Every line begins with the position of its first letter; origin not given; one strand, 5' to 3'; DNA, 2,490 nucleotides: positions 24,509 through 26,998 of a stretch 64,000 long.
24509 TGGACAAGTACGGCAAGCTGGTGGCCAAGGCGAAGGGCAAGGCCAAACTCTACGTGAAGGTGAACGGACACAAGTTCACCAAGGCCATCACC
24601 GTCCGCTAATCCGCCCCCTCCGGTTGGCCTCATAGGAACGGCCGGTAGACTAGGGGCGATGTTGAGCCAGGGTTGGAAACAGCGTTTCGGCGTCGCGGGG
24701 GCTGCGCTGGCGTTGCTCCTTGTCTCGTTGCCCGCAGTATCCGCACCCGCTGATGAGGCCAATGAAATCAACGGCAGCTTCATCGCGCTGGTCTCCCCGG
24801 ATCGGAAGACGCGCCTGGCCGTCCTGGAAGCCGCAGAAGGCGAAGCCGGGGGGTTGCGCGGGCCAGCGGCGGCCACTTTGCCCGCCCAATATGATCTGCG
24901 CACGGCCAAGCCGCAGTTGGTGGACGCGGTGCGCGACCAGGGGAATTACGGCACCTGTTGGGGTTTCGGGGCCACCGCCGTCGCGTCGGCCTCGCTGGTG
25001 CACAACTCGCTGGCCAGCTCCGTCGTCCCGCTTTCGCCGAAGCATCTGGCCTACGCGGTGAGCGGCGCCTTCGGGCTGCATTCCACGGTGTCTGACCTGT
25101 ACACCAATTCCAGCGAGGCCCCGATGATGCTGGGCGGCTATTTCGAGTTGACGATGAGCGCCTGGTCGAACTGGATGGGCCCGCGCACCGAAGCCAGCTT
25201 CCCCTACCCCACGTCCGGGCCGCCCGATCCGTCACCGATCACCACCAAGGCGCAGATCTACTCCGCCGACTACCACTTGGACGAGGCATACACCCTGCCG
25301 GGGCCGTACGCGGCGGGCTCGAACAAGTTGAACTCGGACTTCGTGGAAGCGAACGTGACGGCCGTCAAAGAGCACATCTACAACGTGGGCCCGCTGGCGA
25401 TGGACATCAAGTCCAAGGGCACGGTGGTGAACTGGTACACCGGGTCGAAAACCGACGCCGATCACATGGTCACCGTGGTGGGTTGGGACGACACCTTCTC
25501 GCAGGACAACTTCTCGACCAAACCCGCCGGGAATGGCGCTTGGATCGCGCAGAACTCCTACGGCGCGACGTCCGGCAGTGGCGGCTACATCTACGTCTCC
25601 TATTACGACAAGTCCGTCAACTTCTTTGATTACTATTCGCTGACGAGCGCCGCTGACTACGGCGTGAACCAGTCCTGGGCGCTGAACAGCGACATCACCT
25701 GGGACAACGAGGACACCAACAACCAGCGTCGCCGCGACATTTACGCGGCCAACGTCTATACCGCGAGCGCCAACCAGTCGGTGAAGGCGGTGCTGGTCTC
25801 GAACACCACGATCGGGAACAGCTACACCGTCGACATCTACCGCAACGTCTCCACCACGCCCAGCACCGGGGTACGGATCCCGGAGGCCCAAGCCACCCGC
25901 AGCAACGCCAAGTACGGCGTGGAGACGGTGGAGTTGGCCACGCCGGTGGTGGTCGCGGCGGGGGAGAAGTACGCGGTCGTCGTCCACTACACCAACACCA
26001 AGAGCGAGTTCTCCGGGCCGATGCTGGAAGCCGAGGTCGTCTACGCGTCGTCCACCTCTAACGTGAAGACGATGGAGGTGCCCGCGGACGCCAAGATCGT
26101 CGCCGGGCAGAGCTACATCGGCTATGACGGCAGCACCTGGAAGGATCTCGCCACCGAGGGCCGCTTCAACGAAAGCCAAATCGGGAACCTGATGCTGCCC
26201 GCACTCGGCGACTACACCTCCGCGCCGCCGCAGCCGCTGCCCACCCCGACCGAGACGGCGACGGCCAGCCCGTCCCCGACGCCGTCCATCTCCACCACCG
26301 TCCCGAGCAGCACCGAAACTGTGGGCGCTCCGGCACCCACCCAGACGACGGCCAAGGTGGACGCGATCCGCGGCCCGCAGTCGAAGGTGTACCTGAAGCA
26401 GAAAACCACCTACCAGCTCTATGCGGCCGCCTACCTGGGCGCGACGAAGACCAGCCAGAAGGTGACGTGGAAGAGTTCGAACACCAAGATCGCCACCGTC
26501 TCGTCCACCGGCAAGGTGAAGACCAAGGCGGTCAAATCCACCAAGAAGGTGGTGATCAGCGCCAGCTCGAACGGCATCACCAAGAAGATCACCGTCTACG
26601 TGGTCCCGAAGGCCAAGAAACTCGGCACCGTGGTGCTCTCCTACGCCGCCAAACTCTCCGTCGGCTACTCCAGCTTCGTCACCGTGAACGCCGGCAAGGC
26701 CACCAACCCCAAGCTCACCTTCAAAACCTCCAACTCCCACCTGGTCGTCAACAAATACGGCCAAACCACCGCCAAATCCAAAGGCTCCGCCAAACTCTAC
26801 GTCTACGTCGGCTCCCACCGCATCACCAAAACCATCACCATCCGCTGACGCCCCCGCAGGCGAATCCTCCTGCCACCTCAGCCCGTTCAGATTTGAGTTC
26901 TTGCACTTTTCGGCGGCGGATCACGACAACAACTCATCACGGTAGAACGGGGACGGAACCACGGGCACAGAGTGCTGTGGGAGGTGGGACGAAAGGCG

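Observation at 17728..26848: Secreted hydrolase island: GH3 glycosidase divergent from two tandem papain-like C1 cysteine peptidases, all with lysine-rich Ig-like C-terminal modules and no LPXTG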

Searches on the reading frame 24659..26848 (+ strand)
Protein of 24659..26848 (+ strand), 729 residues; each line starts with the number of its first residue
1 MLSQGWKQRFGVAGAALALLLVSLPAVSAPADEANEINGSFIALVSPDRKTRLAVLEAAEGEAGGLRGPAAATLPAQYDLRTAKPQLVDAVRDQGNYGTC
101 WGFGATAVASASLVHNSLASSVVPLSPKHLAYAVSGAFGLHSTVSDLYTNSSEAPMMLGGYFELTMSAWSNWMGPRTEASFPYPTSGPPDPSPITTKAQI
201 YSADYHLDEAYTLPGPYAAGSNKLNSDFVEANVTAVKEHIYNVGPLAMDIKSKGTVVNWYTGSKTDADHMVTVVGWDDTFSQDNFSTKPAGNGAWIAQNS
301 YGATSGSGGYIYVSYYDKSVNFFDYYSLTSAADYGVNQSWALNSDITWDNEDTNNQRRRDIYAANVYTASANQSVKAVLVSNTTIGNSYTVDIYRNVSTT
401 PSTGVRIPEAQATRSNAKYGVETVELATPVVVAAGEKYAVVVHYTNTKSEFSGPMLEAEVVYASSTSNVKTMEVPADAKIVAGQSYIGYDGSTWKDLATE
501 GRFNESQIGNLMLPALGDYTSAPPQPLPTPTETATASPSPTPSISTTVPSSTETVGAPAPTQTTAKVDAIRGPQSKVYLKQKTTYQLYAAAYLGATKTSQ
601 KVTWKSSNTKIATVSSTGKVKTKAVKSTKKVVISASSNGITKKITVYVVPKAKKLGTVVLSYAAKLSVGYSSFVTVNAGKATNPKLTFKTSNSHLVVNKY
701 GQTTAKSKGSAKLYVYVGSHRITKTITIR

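Call 3: search_protein_families(library=pfam, proteins=[window:24659-26848:+], max_evalue=0.01)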
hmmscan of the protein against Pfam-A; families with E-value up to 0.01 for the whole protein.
window:24659-26848:+ (729 aa): 3 families
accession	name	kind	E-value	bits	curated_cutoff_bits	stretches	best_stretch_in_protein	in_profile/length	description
PF18560.7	Lectin_like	-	1e-17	65.2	27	1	357-502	16-147/156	Lectin like domain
PF00112.29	Peptidase_C1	-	1.6e-14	55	20.7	1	74-315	1-204/220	Papain family cysteine protease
PF02368.24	Big_2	-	4.7e-06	26.9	22.8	1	573-638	8-69/79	Bacterial Ig-like domain (group 2)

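Call 4: search_protein_families(library=ncbifam, proteins=[window:24659-26848:+], max_evalue=0.01)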
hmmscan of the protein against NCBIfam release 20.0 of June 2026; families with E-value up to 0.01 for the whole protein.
window:24659-26848:+ (729 aa): 0 families

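Call 8: find_homologous_proteins(query=window:24659-26848:+, max_evalue=0.00001)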
Query window:24659-26848:+ (729 aa): 29 proteins with E <= 0.00001 among 8000 candidates.
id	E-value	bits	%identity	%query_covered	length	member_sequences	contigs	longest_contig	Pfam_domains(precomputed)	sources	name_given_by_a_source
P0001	0.0e+0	1598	100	100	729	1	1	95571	PF00112.30,PF18560.8,PF02368.25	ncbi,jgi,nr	ncbi:MAG: lectin like domain-containing protein [Propionibacteriaceae bacterium]|jgi:C1A family cyst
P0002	5.3e-88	315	42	69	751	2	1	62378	PF21605.4,PF00112.30,PF07523.19,PF18560.8,PF00041.28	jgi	jgi:C1A family cysteine protease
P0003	2.0e-46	177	33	64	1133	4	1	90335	PF09479.17,PF00112.30,PF18560.8,PF00395.26,PF02368.25,PF26918.1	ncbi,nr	ncbi:MAG: S-layer homology domain-containing protein [Propionibacteriaceae bacterium]|nr:S-layer hom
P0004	1.4e-38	151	29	68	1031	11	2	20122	PF12733.14,PF00112.30,PF13287.13,PF13290.14,PF18560.8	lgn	-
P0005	3.5e-38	150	31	59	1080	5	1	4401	PF00112.30,PF00404.25,PF18560.8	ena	-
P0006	5.4e-27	113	29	60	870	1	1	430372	PF00112.30,PF18560.8,PF21466.4,PF16893.12,PF00041.28,PF16656.12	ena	-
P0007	9.9e-27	112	29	60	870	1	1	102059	PF00112.30,PF25059.2,PF18560.8,PF21466.4,PF16893.12,PF22433.4,PF00041.28,PF16656.12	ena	-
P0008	1.0e-26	112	29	60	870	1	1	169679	PF00112.30,PF18560.8,PF21466.4,PF16893.12,PF00041.28,PF16656.12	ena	-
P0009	1.1e-26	112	31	51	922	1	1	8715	PF16655.13,PF00112.30,PF25059.2,PF18560.8,PF16893.12,PF21910.3,PF00041.28,PF20251.5,PF16656.12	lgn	-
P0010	2.6e-25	108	28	53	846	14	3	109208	PF19127.7,PF00112.30,PF18560.8,PF03051.22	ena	-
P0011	2.8e-25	107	28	51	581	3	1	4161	PF00112.30,PF18560.8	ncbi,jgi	jgi:C1A family cysteine protease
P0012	4.8e-25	107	31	50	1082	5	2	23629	PF17136.11,PF00112.30,PF25059.2,PF18560.8,PF25833.1,PF00041.28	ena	-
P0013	9.0e-24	102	26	85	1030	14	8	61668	PF00112.30,PF26182.1,PF18560.8,PF18370.8,PF22359.3,PF02368.25,PF26918.1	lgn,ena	-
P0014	2.0e-21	95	29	58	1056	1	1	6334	PF00112.30,PF18560.8,PF07705.18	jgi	jgi:C1A family cysteine protease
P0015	4.6e-21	94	27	63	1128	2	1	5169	PF18885.7,PF18560.8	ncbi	-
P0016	9.1e-21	93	27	65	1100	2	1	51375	PF18885.7,PF18560.8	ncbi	-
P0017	3.3e-20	91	28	59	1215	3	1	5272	PF00112.30,PF14099.14,PF13385.14,PF18560.8,PF02973.23,PF02210.32,PF16656.12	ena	-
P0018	4.0e-20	90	28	51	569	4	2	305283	PF00112.30,PF18560.8,PF07833.17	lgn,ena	-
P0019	2.3e-19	88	25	61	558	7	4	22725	PF00112.30,PF18560.8,PF07833.17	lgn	-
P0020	8.2e-19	86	26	79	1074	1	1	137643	PF18560.8,PF25833.1,PF21910.3,PF02368.25,PF00041.28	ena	-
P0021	6.2e-17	80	27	51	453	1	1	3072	PF00112.30,PF18560.8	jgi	jgi:C1A family cysteine protease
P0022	6.3e-17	80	30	25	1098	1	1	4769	PF00112.30,PF08534.17,PF18560.8,PF00578.28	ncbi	-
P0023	9.7e-16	76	28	59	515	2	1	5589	PF00112.30,PF18560.8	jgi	jgi:C1A family cysteine protease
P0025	1.0e-14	73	27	59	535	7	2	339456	PF00112.30,PF18560.8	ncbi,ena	-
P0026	2.1e-13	68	27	60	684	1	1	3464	PF00112.30,PF18560.8,PF00041.28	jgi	jgi:C1A family cysteine protease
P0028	6.4e-10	57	29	32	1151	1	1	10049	PF00112.30,PF17789.8,PF02369.23,PF16640.12,PF18560.8,PF13620.13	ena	-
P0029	2.7e-8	51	24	67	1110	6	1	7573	PF00112.30,PF18560.8,PF18998.7,PF05345.19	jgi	-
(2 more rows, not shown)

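Call 15: search_protein_families(library=pfam, proteins=[P0002], max_evalue=1)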
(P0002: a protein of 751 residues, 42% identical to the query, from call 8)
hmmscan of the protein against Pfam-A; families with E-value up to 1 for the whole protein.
P0002 (751 aa): 10 families
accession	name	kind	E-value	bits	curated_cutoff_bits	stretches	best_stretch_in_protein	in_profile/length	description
PF18560.7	Lectin_like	-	1.6e-20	74.3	27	1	339-479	18-145/156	Lectin like domain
PF00112.29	Peptidase_C1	-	2.3e-15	57.7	20.7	2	194-300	115-204/220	Papain family cysteine protease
PF00041.27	fn3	-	6.1e-08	33.2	25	1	667-739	12-79/84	Fibronectin type III domain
PF07523.18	Big_3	-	1.1e-05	26.1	21.2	1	530-575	25-68/68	Bacterial Ig-like domain (group 3)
PF21605.3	CRLF2-like_D2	-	1.7e-05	25.3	27.3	1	657-745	2-89/94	Cytokine receptor-like factor 2-like, D2 domain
PF25059.1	FN3_DSCAM-DSCAML_C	-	3.1e-05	24.7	39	1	681-746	17-82/89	DSCAM/DSCAML C-terminal Fn3-like domain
PF16893.11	fn3_2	-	0.0022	18.6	27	1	656-739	3-82/89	Fibronectin type III domain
PF16323.11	DUF4959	-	0.0033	18.2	32.9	1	655-731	18-92/106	Domain of unknown function (DUF4959)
PF03051.21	Peptidase_C1_2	-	0.038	13.2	22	0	279-310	378-407/438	Peptidase C1-like family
PF24940.1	Fn3_Dep-1_5th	-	0.07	13.8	23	0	682-735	44-102/115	Dep-1 fifth Fn3-like domain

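Call 16: find_encoding_contigs(protein=P0001, flank=10000, max_places=3)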
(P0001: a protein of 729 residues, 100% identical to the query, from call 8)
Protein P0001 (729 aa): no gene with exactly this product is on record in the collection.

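Call 17: find_encoding_contigs(protein=P0002, flank=10000, max_places=3)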
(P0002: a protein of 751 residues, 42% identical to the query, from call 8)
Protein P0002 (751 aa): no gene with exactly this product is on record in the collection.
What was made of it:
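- Tried and rejected: Exact look-up of the encoding contigs failed for P0001 and P0002 (calls 16, 17).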

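Call 19: find_related_loci(query=A1, collection=genome_contigs, flank=8000)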
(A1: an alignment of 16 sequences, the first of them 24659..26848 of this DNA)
Query A1 (729 aa) in genome_contigs; peptide patterns used: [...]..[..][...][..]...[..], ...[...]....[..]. (x = any residue, [..] = any of these).
600 stretches matched a pattern (row limit reached: there are more); 513 encode a relative of the query (tblastn E <= 1e-3); the best 80 are kept; 80 distinct loci.
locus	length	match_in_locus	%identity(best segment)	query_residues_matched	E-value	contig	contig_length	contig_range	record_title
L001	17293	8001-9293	32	70-547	4e-50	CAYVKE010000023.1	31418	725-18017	MAG TPA_asm: uncultured Synergistaceae bacterium isolate SRP239243_co1_347 genome assembly, contig: NODE_1976_length_314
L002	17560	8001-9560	29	72-668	6e-44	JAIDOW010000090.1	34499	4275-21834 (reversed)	MAG: Lachnospiraceae bacterium isolate SC0352_S19_5 SC0352_S19_5_contig_90, whole genome shotgun sequence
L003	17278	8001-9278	29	69-500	4e-43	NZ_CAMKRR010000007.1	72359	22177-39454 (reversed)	MAG: uncultured Ruminococcus sp. isolate SRR12081296_bin.10_metaWRAP_v1.3_MAG ERZ12289772.356, whole genome shotgun sequ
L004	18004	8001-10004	26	58-715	8e-41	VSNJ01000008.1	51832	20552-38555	MAG: Lachnospiraceae bacterium isolate SC1116_S22_bin.13 SC1116_S22_SC1116_S22_bin.13_contig_8, whole genome shotgun seq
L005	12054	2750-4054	30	74-512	1e-40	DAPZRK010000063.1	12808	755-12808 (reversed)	MAG TPA_asm: Candidatus Ruminococcus hominiciens isolate MAG-GUT85765 NODE_487_l_12881_c_5.876111, whole genome shotgun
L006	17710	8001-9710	28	67-676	9e-40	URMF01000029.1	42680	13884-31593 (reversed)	uncultured Clostridiales bacterium isolate UMGS1135 genome assembly, contig: NODE_216_length_42680_cov_5.815578, whole g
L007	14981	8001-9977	28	71-715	8e-40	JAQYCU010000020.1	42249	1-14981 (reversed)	MAG: bacterium isolate SUG1749 k141_3398570, whole genome shotgun sequence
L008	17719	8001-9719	29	88-713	8e-40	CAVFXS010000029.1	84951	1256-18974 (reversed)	Bacteroidales bacterium H4 isolate H07667-L1_cleanbin_000006 genome assembly, contig: Spades_H07667-L1_contig_151, whole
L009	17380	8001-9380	28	7-502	5e-39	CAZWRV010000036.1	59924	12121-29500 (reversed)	MAG TPA_asm: uncultured Victivallaceae bacterium isolate binchicken_co135_207 genome assembly, contig: NODE_1132_length_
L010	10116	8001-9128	29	70-500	4e-39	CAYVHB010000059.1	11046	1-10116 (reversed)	MAG TPA_asm: uncultured Oscillospiraceae bacterium isolate SRP263991_co4_306 genome assembly, contig: NODE_9334_length_1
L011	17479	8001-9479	26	78-643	2e-38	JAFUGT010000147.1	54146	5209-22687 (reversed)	MAG: Lachnospiraceae bacterium isolate RGIG4480 Roe_deer_Omasum.Co__c918736, whole genome shotgun sequence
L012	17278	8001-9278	29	72-506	2e-37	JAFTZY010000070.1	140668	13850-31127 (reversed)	MAG: Oscillospiraceae bacterium isolate RGIG4303 Roe_deer_Duodenum-2__c252610, whole genome shotgun sequence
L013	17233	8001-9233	29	74-500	1e-37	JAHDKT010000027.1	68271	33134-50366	MAG: Synergistaceae bacterium isolate LM3-B13.2 k141_37330, whole genome shotgun sequence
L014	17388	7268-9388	26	8-729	4e-47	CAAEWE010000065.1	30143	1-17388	MAG TPA_asm: Lachnospiraceae bacterium, isolate HGM12554, WGS project CAAEWE010000000 data, contig: ERS631827_17_k95_139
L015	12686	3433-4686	29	74-504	3e-37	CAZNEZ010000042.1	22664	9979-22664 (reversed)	MAG TPA_asm: uncultured Lachnospiraceae bacterium isolate SRP192927_co8_20 genome assembly, contig: NODE_1767_length_226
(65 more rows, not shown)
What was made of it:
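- Closest known: K-rich-tailed C1+lectin proteases of Lachnospiraceae and other Clostridia. Same: Several align with C1b along nearly its whole length (call 19).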

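Call 35: search_protein_families(library=pfam, proteins=[P0053], max_evalue=1)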
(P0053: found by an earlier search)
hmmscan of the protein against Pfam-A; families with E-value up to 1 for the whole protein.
P0053 (586 aa): 8 families
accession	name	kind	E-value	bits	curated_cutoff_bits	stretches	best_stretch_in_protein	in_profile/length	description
PF21605.3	CRLF2-like_D2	-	1.3e-07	32.1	27.3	1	497-582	11-91/94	Cytokine receptor-like factor 2-like, D2 domain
PF00041.27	fn3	-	2.4e-05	24.9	25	1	496-563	10-72/84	Fibronectin type III domain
PF25059.1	FN3_DSCAM-DSCAML_C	-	0.00032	21.4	39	1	516-560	21-65/89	DSCAM/DSCAML C-terminal Fn3-like domain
PF01108.23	Tissue_fac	-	0.00046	20.4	27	1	503-561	38-100/107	Tissue factor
PF00188.32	CAP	-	0.0044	18.3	21.1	1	44-150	2-102/117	Cysteine-rich secretory protein family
PF16040.10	APD1-4_N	-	0.023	14.8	27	1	182-215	29-62/71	E3 ubiquitin-protein ligase APD1-4, N-terminal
PF16656.11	Pur_ac_phosph_N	-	0.032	15.2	30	0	282-308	56-82/93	Purple acid Phosphatase, N-terminal domain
PF25814.1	fn3_SORL1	-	0.22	12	27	1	490-561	6-73/90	SORL1-like, fn3 domain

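Call 52: find_encoding_contigs(protein=P0049, flank=10000, max_places=2)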
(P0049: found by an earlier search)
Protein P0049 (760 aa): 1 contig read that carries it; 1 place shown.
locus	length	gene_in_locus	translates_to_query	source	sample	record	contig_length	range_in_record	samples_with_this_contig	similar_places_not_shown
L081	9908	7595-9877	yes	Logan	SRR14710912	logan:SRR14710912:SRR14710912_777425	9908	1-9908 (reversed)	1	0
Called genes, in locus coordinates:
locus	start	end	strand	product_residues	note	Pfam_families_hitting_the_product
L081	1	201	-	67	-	?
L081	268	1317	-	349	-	-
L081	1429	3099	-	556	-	PF02463:SMC_N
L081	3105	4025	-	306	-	PF01513:NAD_kinase, PF20143:NAD_kinase_C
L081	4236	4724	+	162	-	PF20060:DUF6459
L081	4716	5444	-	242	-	PF01479:S4, PF01728:FtsJ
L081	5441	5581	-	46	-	-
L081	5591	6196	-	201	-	-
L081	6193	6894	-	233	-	PF02463:SMC_N, PF00005:ABC_tran, PF13304:AAA_21 (weak)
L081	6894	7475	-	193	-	PF12822:ECF_trnsprt (weak), PF02632:BioY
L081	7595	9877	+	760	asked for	PF00112:Peptidase_C1 (weak), PF18560:Lectin_like, PF07523:Big_3 (faint), PF00041:fn3, PF21605:CRLF2-like_D2 (faint)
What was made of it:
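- The third paralog, apparently from the same MAG, has no glycosidase neighbour (call 52).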

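Call 53: find_encoding_contigs(protein=P0003, flank=10000, max_places=2)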
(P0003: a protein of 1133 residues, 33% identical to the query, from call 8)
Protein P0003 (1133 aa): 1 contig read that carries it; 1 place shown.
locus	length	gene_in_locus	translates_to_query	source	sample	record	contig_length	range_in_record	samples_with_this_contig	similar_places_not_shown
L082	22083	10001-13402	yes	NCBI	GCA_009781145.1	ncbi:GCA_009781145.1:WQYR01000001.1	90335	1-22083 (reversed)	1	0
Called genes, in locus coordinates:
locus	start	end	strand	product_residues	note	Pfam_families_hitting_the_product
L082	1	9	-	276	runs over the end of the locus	-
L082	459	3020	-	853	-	PF02861:Clp_N, PF23569:NBD_SMAX1, PF00004:AAA, PF17871:AAA_lid_9, PF00004:AAA, PF07724:AAA_2, PF07728:AAA_5, PF10431:ClpB_D2-small, +6 more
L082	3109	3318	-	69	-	-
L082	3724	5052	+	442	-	PF03051:Peptidase_C1_2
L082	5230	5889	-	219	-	PF02698:DUF218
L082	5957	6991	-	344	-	PF01757:Acyl_transf_3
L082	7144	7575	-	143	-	PF05523:FdtA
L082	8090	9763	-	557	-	PF00342:PGI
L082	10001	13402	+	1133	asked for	PF00112:Peptidase_C1 (weak), PF18560:Lectin_like, PF09479:Flg_new, PF02368:Big_2, PF26918:Ig_Eae (weak), PF00395:SLH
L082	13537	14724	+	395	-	PF00871:Acetate_kinase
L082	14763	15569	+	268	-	PF00106:adh_short, PF08659:KR, PF13561:adh_short_C2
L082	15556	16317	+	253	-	PF01553:Acyltransferase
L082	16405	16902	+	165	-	-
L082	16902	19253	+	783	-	PF08310:LGFP, PF00395:SLH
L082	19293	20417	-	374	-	PF00155:Aminotran_1_2 (weak), PF01041:DegT_DnrJ_EryC1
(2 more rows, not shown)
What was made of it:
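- On SLH-anchored proteins: The homolog P0003 in another Propionibacteriaceae MAG does have SLH (calls 8, 53).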
